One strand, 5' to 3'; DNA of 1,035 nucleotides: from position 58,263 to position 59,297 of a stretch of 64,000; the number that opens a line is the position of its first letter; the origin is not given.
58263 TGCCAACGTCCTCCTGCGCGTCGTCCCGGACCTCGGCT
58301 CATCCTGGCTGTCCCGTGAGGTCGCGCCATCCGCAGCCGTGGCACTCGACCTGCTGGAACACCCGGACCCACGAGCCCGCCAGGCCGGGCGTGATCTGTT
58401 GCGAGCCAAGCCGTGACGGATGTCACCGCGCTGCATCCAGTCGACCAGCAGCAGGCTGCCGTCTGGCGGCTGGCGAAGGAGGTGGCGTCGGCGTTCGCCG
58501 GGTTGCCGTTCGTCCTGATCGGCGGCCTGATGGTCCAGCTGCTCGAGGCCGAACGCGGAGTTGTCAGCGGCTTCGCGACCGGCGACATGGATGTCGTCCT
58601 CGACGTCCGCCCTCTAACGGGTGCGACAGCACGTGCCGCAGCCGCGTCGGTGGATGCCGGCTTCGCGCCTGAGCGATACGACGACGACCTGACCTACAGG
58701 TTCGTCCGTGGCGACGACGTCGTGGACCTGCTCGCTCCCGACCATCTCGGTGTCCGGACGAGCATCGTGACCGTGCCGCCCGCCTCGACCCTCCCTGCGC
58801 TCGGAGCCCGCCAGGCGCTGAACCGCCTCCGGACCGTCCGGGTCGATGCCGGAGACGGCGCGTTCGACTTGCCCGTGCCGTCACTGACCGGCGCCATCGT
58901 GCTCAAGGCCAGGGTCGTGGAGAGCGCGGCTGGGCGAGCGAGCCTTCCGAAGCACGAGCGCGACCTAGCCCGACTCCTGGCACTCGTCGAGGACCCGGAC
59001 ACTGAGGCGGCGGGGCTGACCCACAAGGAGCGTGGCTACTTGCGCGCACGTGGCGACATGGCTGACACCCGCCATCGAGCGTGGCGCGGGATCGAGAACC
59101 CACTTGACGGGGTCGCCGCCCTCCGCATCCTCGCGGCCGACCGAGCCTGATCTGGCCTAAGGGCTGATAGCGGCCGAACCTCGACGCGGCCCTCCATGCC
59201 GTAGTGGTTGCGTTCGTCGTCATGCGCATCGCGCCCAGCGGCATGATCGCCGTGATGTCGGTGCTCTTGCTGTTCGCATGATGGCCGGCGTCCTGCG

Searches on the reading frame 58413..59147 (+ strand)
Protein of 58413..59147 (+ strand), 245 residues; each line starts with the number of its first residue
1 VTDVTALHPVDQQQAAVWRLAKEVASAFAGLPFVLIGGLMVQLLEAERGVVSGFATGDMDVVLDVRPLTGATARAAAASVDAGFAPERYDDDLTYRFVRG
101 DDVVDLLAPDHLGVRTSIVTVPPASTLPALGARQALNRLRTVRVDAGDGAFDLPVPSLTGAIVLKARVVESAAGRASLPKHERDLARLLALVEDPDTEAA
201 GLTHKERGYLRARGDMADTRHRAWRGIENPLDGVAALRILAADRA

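Call 4: search_protein_families(library=pfam, proteins=[window:58413-59147:+], max_evalue=1)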
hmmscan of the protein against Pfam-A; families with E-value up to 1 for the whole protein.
seq(245 aa): 0 families

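Call 5: search_protein_families(library=ncbifam, proteins=[window:58413-59147:+], max_evalue=1)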
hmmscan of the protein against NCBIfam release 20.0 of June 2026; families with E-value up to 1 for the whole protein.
seq(245 aa): 0 families

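Call 6: search_protein_families(library=padloc, proteins=[window:58413-59147:+], max_evalue=1)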
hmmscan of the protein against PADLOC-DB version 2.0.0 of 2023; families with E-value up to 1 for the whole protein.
seq(245 aa): 0 families

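Call 7: find_homologous_proteins(query=window:58413-59147:+, max_evalue=0.001)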
Query seq(245 aa) (245 aa): 143 proteins with E <= 0.001 among 8000 candidates; the best 120 are listed.
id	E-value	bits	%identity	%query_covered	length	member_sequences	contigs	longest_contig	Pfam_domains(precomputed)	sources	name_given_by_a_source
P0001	5.7e-138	476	92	100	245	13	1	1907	-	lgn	-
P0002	1.7e-114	400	79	99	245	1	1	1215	-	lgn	-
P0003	5.8e-114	398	78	98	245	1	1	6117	-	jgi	jgi:hypothetical protein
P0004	3.4e-100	353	90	76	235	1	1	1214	-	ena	-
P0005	9.9e-88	312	67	98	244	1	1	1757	-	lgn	-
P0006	9.1e-87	309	81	76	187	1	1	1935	-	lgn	-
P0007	6.5e-85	303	63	96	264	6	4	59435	-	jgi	jgi:hypothetical protein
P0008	8.8e-82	293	59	96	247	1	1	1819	-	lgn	-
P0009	2.2e-81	291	61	99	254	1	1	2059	-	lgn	-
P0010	1.0e-80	289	59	96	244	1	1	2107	-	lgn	-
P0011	1.5e-80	289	59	96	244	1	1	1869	-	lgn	-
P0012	3.2e-80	287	59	96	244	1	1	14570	-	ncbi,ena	-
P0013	7.0e-80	286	59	96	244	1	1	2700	-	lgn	-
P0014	1.0e-79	286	62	98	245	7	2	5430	-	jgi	-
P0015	3.6e-79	284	58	98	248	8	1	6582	-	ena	-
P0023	1.2e-75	272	57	96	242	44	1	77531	-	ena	-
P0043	1.3e-65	240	56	98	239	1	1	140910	-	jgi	jgi:hypothetical protein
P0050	5.3e-63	231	51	98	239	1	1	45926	-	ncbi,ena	-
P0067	1.5e-58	217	50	96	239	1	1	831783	-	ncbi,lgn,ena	-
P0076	2.4e-56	209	48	97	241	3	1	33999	-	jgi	jgi:hypothetical protein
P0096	7.5e-40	155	42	91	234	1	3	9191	PF08843.18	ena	-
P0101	5.3e-38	149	43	94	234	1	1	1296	PF08843.18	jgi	jgi:predicted nucleotidyltransferase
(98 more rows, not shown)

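Call 11: search_solved_structures(query=A1, max_evalue=10, show_alignments=3)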
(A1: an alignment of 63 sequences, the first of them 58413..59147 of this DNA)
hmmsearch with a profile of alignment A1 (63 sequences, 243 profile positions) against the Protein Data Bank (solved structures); distinct sequences matched with E-value up to 10: 0.

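Call 12: search_protein_families(library=pfam, alignment_id=A1, max_evalue=0.01)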
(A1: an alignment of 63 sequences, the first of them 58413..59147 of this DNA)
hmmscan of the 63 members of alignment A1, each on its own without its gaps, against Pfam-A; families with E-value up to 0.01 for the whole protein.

A. member 1, window:58413-59147:+ (245 aa): 0 families

B. families by the number of members that match (of 63 scanned): 2 families
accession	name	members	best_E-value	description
PF08843.17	AbiEii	14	1.1e-05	Nucleotidyl transferase AbiEii toxin, Type IV TA system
PF12281.14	NTP_transf_8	1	0.0083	Nucleotidyltransferase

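Call 20: predict_structure(alignment_id=A1)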
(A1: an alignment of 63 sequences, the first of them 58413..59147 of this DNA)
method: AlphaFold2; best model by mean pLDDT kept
length: 245 residues; sequences in the alignment: 63
mean_pLDDT: 95.8   pTM: 0.92
mean pLDDT of the five models: 95.8, 95.8, 95.3, 95.0, 94.5
residues with pLDDT >= 90: 235; 70-90: 9; 50-70: 0; < 50: 1
segments of 3 or more residues with pLDDT < 50: none
pLDDT, mean of each block of 10 residues (from residue 1): 88 96 98 98 97 91 95 98 97 97 97 93 95 95 96 98 98 95 98 97 97 97 95 98 88
secondary structure, 60 per line:
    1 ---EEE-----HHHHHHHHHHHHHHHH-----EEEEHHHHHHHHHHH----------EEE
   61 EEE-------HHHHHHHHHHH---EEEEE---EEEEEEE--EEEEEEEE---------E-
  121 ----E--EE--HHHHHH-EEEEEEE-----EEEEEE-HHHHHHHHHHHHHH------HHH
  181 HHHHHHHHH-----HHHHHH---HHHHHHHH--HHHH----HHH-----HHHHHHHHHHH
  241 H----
elements in order: E4-6 H12-27 E33-36 H37-47 E58-63 H71-81 E85-89 E93-99 E102-109 H132-137 E139-145 E151-156 H158-171 H178-189 H195-200 H204-211 H214-217 H230-241

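Call 24: fold_search(model_id=the predicted structure, library=pdb)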
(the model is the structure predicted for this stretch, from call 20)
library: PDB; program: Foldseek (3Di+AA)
matches with E <= 10: 200; with E <= 0.001: 1
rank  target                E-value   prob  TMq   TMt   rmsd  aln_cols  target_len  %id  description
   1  5uvd                  3.9e-05  1.00  0.53  0.58   5.3       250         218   16  Crystal structure of an antigenic nucleotidyltransferase-like protein from Paracoccidioides brasiliensis (released 2018-01-31)
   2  1vfg_B                1.6e-02  0.69  0.29  0.22  11.6       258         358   16  Crystal structure of tRNA nucleotidyltransferase complexed with a primer tRNA and an incoming ATP analog (released 2004-08-10)
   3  4at7_A                1.7e-02  0.69  0.29  0.23  13.4       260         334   12  Crystal structure of the NF90-NF45 dimerisation domain complex (released 2012-08-01)
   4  1vfg_A                1.8e-02  0.51  0.28  0.22  12.9       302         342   16  Crystal structure of tRNA nucleotidyltransferase complexed with a primer tRNA and an incoming ATP analog (released 2004-08-10)
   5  4p37_B                1.9e-02  0.92  0.40  0.22  10.1       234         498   10  Crystal structure of the Megavirus polyadenylate synthase (released 2015-04-01)
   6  4p37_A                2.4e-02  0.91  0.40  0.22  11.3       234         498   10  Crystal structure of the Megavirus polyadenylate synthase (released 2015-04-01)
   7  4at9_A                2.5e-02  0.63  0.30  0.24  14.1       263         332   14  Crystal structure of the NF90-NF45 dimerisation domain complex with UTP (released 2012-08-01)
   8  4e80_D                5.8e-02  0.63  0.30  0.24   8.4       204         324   11  Structural Basis for the Activity of a Cytoplasmic RNA Terminal U-transferase (released 2012-07-04)
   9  4x4u_A                5.8e-02  0.57  0.30  0.20   8.8       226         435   12  Crystal structure of the A.fulgidus CCA-adding enzyme in complex with a human MenBeta minihelix ending in CCACC (released 2015-02-11)
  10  4e8f_A                7.3e-02  0.63  0.31  0.25   8.6       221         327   11  Structural Basis for the Activity of a Cytoplasmic RNA Terminal U-transferase (released 2012-07-04)
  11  4e80_B                7.3e-02  0.57  0.28  0.23   8.8       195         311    9  Structural Basis for the Activity of a Cytoplasmic RNA Terminal U-transferase (released 2012-07-04)
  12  4ebj_A                1.1e-01  0.09  0.16  0.16  15.2       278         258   11  Crystal structure of aminoglycoside 4'-O-adenylyltransferase ANT(4')-IIb, apo (released 2012-04-04)
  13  4ebk_A                1.8e-01  0.10  0.18  0.17  14.9       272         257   12  Crystal structure of aminoglycoside 4'-O-adenylyltransferase ANT(4')-IIb, tobramycin-bound (released 2012-04-04)
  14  4oaf_A                1.9e-01  0.18  0.25  0.21  13.7       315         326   10  Crystal structure of the cytosolic domain of mouse MiD51 (released 2014-01-22)
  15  4nxu_D                2.0e-01  0.12  0.22  0.18  12.7       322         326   10  Crystal structure of the cytosolic domain of human MiD51 (released 2013-12-25)
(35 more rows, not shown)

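Call 26: find_encoding_contigs(protein=P0003, flank=5000, max_places=3)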
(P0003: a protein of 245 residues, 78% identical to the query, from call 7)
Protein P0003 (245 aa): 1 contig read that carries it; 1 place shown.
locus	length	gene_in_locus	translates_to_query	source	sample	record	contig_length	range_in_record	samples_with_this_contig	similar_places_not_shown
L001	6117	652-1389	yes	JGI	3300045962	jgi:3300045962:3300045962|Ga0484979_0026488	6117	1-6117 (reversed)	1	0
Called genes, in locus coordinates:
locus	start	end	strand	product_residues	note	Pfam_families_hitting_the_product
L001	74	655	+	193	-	-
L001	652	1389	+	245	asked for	-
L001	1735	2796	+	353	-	PF00089:Trypsin (weak)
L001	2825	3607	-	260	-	PF00005:ABC_tran, PF02463:SMC_N, PF13304:AAA_21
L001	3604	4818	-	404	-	PF00528:BPD_transp_1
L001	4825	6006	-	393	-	PF00528:BPD_transp_1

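Call 27: find_encoding_contigs(protein=P0007, flank=6000, max_places=4)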
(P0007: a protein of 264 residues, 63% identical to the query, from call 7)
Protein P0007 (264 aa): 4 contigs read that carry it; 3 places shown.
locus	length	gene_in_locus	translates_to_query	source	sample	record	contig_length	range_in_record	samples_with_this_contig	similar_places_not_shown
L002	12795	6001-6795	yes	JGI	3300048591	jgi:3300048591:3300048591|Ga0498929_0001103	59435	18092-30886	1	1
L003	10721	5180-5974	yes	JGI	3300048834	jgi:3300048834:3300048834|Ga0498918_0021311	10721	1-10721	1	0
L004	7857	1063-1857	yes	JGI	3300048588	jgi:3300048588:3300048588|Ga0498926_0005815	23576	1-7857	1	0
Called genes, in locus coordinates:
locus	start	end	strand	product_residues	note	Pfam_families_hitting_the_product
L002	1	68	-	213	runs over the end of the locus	PF13302:Acetyltransf_3, PF00583:Acetyltransf_1 (weak)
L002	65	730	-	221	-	-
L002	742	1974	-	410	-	-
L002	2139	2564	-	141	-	-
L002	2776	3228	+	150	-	-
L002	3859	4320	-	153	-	-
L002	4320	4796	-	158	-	PF04542:Sigma70_r2, PF08281:Sigma70_r4_2, PF04545:Sigma70_r4, PF13384:HTH_23, PF13518:HTH_28 (weak)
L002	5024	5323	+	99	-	-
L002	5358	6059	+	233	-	PF21531:Rv2175c_wHTH, PF12728:HTH_17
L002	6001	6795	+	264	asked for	-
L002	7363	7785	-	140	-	-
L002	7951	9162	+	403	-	PF00155:Aminotran_1_2, PF12897:Asp_aminotransf (weak)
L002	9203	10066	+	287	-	PF03631:Virul_fac_BrkB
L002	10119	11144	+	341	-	-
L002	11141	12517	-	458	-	-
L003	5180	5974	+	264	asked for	-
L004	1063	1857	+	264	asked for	-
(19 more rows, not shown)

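Call 28: find_encoding_contigs(protein=P0043, flank=6000, max_places=3)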
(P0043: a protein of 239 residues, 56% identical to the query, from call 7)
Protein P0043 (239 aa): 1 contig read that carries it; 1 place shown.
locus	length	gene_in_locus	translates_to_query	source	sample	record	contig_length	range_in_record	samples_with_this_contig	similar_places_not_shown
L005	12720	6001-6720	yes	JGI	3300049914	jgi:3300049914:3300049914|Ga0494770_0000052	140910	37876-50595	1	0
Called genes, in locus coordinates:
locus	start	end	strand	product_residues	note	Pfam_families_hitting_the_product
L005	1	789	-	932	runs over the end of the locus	PF10593:Z1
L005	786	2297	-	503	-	PF13589:HATPase_c_3, PF02518:HATPase_c (weak)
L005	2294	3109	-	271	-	PF12161:HsdM_N, PF02384:N6_Mtase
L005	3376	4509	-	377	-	PF02661:Fic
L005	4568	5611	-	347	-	PF12705:PDDEXK_1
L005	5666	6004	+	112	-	-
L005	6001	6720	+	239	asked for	-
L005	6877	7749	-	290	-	PF12705:PDDEXK_1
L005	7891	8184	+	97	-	PF04365:BrnT_toxin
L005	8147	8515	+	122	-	-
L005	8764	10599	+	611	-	-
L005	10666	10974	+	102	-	PF04365:BrnT_toxin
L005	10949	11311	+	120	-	-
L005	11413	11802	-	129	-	PF01850:PIN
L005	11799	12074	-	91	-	PF02604:PhdYeFM_antitox (weak)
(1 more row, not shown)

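Call 29: find_related_loci(query=A1, collection=genome_contigs, flank=6000)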
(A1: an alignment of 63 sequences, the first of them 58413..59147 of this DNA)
Query A1 (245 aa) in genome_contigs; peptide patterns used: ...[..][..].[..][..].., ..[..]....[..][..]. (x = any residue, [..] = any of these).
193 stretches matched a pattern; 147 encode a relative of the query (tblastn E <= 1e-3); the best 80 are kept; 80 distinct loci.
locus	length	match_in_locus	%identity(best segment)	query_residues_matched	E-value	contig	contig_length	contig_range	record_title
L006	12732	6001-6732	91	1-244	2e-141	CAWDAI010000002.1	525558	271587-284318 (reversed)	MAG: uncultured Chloroflexia bacterium isolate MFD01721.bin.1.20 genome assembly, contig: contig_19739, whole genome sho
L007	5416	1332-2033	58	6-240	1e-80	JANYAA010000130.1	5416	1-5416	MAG: Chloroflexi bacterium isolate GL140_5_metabat_147_sub GL140_5_k141_3380967, whole genome shotgun sequence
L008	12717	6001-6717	57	3-241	2e-79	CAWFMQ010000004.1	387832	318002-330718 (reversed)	MAG: uncultured Chloroflexia bacterium isolate MFD02134.bin.2.59 genome assembly, contig: contig_26493, whole genome sho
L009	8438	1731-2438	57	4-241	7e-78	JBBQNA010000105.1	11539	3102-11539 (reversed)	MAG: Candidatus Limnocylindrales bacterium isolate Co_metawrap_349 Cmw_349_k141_12410942_length_11539_cov_9.0000, whole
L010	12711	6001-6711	56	7-244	9e-77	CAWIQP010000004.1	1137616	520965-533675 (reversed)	MAG: uncultured Chloroflexia bacterium isolate MFD01689.bin.1.101 genome assembly, contig: contig_26210, whole genome sh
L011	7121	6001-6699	53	7-240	2e-75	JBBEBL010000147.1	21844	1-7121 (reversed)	MAG: Chloroflexota bacterium isolate LejiaF_70_36 Lejia_F_3487_length_21844_cov_20, whole genome shotgun sequence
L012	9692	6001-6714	54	1-240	1e-71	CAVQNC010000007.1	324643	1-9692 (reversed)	MAG: uncultured Chloroflexia bacterium isolate MFD03726.bin.1.123 genome assembly, contig: contig_33850, whole genome sh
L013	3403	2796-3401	61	6-208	1e-71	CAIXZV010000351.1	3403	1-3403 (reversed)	MAG: uncultured Chloroflexi bacterium isolate Umea1p4_bin-051 genome assembly, contig: bin-051:351/638, whole genome sho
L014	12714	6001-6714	53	1-240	6e-71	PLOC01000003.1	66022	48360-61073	MAG: Chloroflexi bacterium isolate fen_1069 73.20120800_E1D.31_contig_8163, whole genome shotgun sequence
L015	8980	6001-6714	53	1-240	1e-70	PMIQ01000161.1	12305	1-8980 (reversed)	MAG: Chloroflexi bacterium isolate fen_1050 73.20120600_E3D.25_contig_31819, whole genome shotgun sequence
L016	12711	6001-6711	55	1-240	9e-70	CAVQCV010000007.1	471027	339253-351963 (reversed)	MAG: uncultured Chloroflexia bacterium isolate MFD02416.bin.1.274 genome assembly, contig: contig_8266, whole genome sho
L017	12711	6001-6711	51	1-241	4e-67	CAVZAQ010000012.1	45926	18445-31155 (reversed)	MAG: uncultured Chloroflexia bacterium isolate MFD01721.bin.3.65 genome assembly, contig: contig_58208, whole genome sho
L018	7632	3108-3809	54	9-243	7e-67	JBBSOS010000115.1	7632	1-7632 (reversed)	MAG: Candidatus Limnocylindrales bacterium isolate LS6_sbin.37 LS6_sbin.37_K_1010781_L_7632_cov_12.8889, whole genome sh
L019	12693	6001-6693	53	7-240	7e-67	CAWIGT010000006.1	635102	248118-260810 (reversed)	MAG: uncultured Chloroflexia bacterium isolate MFD05502.bin.2.33 genome assembly, contig: contig_4546, whole genome shot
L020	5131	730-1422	54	7-240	4e-66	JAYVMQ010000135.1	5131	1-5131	MAG: Chloroflexota bacterium isolate GL61_DN_concoct_98_sub GL61_DN_concoct_98_sub_134, whole genome shotgun sequence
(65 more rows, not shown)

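Call 45: search_protein_representatives(alignment_id=A1)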
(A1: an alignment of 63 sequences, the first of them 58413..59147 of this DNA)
Query: 63 sequences, 243 profile positions. Proteins with E-value up to 0.001 (for the whole library): 2322; up to 1e-10: 1220; up to 1e-30: 344. The best 150 are listed.
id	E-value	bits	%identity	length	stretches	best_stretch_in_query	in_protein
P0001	2.3e-104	364.5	-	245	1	2-241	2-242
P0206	5.7e-88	310.9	-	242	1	4-239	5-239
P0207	5.5e-86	304.4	-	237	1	5-239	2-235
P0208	5.6e-83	294.5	-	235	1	4-241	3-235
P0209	3.7e-82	291.9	-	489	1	3-241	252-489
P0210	9.0e-82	290.6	-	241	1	3-240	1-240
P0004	5.6e-79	281.4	-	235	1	2-184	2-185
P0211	3.8e-73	262.4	-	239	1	4-241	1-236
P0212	2.8e-72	259.5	-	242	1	4-241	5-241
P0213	6.3e-72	258.3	-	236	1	3-240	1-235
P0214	8.7e-71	254.6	-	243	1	3-240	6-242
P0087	5.4e-70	252.0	-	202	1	67-241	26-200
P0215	4.3e-68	245.8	-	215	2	5-107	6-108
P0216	3.2e-65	236.4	-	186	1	59-241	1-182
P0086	6.6e-65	235.4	-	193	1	24-169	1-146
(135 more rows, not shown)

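Call 47: search_solved_structures(query=A5, max_evalue=10, show_alignments=3)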
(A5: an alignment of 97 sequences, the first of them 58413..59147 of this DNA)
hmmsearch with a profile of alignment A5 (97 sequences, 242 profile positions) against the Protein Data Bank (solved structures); distinct sequences matched with E-value up to 10: 4.
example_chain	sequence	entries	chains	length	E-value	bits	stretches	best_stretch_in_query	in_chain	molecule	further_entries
8an4_A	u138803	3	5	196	0.00059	22.3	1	23-107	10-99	Bacterial toxin | Nucleotidyl transferase AbiEii/AbiGii toxin family protein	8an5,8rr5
7nst_D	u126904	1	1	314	0.43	13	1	67-120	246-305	Colicin-E9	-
3gt7_A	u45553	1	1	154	0.6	12.5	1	64-127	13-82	Sensor protein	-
7zoq_A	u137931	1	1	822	6.9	9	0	167-232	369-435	TPR-CHAT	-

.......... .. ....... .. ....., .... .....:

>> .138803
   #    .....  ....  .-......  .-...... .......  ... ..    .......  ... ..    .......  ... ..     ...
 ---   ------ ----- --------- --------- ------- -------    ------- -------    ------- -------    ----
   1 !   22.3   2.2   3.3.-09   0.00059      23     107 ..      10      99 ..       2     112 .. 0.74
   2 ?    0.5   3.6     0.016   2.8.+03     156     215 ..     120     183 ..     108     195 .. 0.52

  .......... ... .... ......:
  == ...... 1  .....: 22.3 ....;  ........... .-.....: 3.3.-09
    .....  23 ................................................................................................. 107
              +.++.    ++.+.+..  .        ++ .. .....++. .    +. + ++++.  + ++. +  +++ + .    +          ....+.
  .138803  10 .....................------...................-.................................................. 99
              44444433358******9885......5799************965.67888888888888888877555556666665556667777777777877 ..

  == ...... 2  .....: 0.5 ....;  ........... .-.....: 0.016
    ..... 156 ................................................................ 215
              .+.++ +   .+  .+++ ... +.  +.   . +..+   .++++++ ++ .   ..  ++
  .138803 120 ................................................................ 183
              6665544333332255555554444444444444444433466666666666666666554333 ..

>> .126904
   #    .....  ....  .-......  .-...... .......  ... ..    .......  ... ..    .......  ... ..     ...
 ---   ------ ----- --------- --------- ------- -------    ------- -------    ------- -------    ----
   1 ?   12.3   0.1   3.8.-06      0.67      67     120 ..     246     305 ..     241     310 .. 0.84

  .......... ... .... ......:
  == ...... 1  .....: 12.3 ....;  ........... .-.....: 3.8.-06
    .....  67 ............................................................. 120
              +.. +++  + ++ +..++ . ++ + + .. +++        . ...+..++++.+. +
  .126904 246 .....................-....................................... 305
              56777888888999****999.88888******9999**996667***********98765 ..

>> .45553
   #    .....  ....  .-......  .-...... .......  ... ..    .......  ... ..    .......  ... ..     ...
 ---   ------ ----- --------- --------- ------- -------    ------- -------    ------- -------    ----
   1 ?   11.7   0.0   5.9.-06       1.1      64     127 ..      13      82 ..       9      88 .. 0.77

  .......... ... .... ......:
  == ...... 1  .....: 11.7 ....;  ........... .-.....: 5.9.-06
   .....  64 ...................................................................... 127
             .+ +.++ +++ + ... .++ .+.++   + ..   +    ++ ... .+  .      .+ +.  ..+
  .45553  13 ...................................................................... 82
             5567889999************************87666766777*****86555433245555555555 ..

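Call 48: search_protein_families(library=pfam, alignment_id=A5, max_evalue=0.01)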
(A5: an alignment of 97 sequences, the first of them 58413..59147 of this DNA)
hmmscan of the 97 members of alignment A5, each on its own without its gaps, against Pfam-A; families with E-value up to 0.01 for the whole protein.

A. member 1, window:58413-59147:+ (245 aa): 0 families

B. families by the number of members that match (of 97 scanned): 2 families
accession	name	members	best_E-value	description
PF08843.17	AbiEii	20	1.1e-07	Nucleotidyl transferase AbiEii toxin, Type IV TA system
PF12281.14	NTP_transf_8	1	0.006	Nucleotidyltransferase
